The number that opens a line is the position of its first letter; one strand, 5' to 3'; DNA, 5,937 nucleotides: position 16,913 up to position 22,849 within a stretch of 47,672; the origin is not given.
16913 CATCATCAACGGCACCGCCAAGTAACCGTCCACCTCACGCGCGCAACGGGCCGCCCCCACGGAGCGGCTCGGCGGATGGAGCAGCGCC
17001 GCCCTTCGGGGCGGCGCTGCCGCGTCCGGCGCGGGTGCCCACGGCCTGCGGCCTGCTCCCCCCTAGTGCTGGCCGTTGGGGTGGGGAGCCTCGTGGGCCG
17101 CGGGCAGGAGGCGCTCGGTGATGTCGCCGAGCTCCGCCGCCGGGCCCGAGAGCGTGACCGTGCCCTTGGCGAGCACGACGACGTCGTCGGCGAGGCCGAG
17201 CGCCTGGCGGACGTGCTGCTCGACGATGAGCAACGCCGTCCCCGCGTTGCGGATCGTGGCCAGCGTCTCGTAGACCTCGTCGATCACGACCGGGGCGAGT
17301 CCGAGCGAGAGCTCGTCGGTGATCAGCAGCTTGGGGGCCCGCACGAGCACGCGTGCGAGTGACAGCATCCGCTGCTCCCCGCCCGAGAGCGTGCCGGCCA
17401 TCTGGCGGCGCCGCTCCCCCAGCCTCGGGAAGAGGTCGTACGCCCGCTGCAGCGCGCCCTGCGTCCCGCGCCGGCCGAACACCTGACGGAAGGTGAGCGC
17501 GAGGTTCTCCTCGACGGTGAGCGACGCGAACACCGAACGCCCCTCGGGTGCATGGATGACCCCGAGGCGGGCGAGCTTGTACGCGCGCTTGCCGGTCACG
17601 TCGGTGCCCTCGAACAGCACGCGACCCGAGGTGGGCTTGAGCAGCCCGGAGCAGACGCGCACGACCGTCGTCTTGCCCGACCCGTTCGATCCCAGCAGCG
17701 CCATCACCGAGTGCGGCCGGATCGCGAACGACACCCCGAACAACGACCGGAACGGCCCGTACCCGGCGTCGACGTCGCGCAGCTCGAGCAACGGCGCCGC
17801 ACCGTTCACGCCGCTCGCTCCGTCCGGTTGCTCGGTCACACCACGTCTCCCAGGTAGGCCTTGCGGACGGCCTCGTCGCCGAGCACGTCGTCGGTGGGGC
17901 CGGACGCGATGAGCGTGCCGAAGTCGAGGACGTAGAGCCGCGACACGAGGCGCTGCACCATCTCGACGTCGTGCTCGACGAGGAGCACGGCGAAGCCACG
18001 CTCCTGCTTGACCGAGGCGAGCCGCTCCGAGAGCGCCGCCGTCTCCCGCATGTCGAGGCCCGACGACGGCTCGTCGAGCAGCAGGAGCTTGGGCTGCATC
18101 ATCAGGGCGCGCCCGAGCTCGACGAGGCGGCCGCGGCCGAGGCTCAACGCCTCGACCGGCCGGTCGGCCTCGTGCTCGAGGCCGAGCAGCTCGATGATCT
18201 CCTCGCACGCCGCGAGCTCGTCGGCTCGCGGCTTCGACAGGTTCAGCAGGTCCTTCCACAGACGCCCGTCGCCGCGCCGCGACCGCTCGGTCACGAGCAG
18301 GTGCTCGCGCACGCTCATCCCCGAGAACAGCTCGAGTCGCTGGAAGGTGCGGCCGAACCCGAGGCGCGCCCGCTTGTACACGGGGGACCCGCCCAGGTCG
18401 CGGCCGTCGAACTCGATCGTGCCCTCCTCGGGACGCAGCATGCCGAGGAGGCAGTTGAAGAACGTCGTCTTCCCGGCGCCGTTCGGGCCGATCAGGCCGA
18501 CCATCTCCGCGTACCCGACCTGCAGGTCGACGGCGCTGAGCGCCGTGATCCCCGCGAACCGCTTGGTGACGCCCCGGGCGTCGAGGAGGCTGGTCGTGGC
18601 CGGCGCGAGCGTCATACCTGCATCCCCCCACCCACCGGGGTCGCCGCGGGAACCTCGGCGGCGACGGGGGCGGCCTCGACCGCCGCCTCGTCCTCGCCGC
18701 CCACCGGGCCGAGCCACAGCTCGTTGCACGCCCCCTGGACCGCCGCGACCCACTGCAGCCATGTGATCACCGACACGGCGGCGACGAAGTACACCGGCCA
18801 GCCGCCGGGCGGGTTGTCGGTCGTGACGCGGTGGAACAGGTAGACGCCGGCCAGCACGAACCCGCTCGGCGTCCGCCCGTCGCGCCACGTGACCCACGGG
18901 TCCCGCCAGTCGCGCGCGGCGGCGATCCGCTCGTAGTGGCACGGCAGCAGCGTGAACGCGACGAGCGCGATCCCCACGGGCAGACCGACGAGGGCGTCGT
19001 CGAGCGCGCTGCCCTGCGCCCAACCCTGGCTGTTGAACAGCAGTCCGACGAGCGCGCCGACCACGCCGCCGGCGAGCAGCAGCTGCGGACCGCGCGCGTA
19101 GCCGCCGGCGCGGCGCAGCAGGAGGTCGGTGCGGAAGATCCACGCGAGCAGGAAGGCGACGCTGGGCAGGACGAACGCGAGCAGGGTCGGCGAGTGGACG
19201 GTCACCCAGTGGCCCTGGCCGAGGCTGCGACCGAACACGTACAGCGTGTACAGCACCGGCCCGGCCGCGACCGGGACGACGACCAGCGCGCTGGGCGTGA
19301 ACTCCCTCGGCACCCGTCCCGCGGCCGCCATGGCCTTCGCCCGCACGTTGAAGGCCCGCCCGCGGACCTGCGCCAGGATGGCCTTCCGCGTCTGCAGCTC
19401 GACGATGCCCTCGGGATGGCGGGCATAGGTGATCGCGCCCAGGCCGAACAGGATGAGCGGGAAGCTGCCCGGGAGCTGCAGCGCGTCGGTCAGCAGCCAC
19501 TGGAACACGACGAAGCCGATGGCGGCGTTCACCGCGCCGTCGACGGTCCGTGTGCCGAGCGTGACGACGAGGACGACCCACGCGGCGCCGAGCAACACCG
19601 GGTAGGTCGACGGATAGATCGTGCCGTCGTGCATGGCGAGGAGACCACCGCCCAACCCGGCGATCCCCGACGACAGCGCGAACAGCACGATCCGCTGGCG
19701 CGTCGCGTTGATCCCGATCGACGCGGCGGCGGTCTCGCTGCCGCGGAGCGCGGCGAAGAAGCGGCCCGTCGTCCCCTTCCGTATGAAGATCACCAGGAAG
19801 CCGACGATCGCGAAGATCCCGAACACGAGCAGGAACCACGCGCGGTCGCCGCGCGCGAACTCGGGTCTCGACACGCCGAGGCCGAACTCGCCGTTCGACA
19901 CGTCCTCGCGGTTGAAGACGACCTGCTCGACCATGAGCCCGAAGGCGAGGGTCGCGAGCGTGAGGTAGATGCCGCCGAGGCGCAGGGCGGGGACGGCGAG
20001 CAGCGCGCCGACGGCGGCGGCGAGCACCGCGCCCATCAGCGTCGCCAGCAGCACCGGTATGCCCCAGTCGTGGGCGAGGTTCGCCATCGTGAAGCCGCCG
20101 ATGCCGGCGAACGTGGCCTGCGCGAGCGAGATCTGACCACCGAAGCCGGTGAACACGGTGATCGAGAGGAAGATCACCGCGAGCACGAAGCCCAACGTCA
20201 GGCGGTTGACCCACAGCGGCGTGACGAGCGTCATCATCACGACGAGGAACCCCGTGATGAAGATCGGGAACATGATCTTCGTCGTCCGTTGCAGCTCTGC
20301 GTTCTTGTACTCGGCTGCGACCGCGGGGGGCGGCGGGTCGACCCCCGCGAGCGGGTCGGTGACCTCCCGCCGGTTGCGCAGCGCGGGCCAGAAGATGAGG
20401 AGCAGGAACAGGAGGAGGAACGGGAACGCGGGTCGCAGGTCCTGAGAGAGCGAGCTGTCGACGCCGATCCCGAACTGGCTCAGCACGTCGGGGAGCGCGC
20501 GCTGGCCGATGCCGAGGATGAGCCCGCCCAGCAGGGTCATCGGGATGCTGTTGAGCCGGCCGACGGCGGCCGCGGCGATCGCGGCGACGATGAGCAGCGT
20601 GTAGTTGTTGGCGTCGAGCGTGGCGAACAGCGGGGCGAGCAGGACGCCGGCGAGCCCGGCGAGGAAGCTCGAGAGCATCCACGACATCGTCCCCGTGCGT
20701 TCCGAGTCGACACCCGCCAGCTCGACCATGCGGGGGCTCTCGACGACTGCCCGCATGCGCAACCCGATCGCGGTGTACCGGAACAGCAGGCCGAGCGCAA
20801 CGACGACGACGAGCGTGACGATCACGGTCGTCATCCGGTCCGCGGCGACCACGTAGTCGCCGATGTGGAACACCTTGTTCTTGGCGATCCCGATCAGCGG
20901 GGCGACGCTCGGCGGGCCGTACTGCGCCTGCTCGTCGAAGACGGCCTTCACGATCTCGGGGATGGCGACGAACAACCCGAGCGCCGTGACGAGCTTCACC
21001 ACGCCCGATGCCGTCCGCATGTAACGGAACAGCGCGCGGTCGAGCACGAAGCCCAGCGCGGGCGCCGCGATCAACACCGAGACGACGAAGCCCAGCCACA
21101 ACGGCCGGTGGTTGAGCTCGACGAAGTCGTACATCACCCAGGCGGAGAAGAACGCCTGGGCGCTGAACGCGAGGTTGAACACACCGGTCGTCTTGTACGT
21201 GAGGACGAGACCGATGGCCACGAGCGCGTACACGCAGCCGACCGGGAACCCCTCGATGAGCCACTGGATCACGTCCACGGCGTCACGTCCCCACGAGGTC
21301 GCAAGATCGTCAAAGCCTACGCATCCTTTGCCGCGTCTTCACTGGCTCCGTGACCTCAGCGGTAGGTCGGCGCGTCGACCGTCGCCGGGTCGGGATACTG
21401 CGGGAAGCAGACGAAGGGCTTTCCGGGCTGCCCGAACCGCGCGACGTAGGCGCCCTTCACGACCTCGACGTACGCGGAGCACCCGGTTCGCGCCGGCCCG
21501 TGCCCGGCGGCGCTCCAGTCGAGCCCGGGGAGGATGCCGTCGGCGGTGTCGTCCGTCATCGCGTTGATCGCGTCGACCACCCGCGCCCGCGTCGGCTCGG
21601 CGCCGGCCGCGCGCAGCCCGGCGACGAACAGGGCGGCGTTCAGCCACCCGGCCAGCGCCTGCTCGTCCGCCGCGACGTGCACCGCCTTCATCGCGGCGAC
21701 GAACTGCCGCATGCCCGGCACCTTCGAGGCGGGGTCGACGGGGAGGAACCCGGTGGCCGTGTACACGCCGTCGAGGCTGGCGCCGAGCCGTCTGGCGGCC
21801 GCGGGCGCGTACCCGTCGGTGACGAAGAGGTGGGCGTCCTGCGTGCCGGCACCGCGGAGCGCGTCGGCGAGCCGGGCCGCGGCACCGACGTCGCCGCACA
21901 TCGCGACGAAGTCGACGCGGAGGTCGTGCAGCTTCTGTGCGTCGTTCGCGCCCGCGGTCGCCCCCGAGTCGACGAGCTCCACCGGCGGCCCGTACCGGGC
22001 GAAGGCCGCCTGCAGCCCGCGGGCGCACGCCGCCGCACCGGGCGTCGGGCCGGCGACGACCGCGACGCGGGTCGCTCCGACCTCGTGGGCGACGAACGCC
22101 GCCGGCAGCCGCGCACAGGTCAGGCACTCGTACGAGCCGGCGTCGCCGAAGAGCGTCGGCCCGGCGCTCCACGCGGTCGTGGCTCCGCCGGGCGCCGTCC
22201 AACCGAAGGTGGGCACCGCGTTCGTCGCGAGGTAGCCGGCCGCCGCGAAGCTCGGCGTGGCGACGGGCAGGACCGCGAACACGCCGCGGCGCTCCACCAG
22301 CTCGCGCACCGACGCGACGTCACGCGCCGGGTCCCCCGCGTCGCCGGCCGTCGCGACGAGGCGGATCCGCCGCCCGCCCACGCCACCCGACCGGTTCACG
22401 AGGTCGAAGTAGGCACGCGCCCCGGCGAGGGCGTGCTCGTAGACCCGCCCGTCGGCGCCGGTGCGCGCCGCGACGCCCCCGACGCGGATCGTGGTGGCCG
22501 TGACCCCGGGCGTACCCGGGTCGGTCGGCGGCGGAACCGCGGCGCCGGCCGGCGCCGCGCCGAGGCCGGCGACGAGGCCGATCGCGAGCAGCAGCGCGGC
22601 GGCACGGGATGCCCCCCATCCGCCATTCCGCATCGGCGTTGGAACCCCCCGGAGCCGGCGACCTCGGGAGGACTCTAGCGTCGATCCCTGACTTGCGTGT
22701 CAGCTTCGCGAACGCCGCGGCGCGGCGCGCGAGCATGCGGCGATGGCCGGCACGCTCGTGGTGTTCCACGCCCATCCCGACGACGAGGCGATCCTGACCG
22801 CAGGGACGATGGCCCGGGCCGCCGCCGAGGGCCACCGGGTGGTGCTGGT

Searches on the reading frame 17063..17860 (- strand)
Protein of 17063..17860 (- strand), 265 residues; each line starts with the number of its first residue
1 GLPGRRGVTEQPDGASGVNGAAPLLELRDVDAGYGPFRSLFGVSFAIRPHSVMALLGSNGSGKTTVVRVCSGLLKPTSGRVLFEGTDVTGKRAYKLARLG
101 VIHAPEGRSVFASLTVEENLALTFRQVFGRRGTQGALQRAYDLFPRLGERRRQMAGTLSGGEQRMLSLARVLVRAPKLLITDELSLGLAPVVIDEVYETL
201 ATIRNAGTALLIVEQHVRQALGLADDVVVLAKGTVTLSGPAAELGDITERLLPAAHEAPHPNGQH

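Call 35: search_protein_families(library=pfam, proteins=[window:17063-17860:-], max_evalue=0.00001)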
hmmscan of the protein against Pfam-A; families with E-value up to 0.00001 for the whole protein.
window:17063-17860:- (265 aa): 1 family
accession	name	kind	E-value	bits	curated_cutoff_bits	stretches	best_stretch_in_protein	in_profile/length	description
PF00005.33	ABC_tran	-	1.3e-26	94.3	25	1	42-183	3-134/137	ABC transporter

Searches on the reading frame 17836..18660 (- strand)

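Call 35: search_protein_families(library=pfam, proteins=[window:17836-18660:-], max_evalue=0.00001)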
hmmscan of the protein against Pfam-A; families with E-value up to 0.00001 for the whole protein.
window:17836-18660:- (274 aa): 3 families
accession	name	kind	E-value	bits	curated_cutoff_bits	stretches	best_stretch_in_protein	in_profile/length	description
PF00005.33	ABC_tran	-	3.6e-30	105.8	25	1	42-199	2-136/137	ABC transporter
PF13304.12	AAA_21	-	4.2e-09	37.3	27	0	54-83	2-26/304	AAA domain, putative AbiEii toxin, Type IV TA system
PF12399.14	BCA_ABC_TP_C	-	5.7e-07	29.4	25.5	1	250-272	2-24/27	Branched-chain amino acid ATP-binding cassette transporter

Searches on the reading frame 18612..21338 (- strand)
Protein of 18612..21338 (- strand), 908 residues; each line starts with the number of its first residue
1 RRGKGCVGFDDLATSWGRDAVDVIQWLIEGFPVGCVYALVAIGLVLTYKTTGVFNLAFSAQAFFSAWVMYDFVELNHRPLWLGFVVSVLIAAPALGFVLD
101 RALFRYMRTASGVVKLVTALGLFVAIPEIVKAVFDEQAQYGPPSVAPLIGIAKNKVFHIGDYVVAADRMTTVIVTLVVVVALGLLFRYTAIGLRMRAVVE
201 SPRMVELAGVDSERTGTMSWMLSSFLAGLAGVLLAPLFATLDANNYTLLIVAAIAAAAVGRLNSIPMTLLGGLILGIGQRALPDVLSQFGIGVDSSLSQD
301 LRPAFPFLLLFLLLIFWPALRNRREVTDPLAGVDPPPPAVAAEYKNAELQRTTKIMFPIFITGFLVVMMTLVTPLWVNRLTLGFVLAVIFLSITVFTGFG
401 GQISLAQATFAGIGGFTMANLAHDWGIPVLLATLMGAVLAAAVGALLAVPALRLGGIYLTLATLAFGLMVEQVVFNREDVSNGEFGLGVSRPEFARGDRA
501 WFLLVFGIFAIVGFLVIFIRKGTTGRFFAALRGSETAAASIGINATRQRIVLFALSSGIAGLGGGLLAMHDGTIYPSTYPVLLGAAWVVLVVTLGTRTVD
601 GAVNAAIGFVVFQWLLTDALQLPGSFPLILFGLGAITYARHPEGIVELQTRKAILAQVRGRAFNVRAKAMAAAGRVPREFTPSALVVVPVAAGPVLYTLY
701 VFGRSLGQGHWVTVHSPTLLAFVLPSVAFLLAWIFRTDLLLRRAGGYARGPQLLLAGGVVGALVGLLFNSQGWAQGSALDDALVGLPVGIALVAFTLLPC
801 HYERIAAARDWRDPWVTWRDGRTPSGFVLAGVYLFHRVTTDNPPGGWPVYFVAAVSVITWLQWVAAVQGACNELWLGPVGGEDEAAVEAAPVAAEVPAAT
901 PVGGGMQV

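Call 35: search_protein_families(library=pfam, proteins=[window:18612-21338:-], max_evalue=0.00001)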
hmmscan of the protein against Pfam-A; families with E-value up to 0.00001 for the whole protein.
window:18612-21338:- (908 aa): 1 family
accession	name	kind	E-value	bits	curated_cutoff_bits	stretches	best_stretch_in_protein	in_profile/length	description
PF02653.21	BPD_transp_2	-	1.6e-49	168.9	26.8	2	33-313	8-268/269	Branched-chain amino acid transport system / permease component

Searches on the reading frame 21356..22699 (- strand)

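Call 35: search_protein_families(library=pfam, proteins=[window:21356-22699:-], max_evalue=0.00001)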
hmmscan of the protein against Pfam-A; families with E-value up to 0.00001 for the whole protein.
window:21356-22699:- (447 aa): 1 family
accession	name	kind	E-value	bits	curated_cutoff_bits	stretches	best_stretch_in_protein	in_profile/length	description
PF13458.12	Peripla_BP_6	-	8.5e-43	147.8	31.7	1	70-404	1-331/343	Periplasmic binding protein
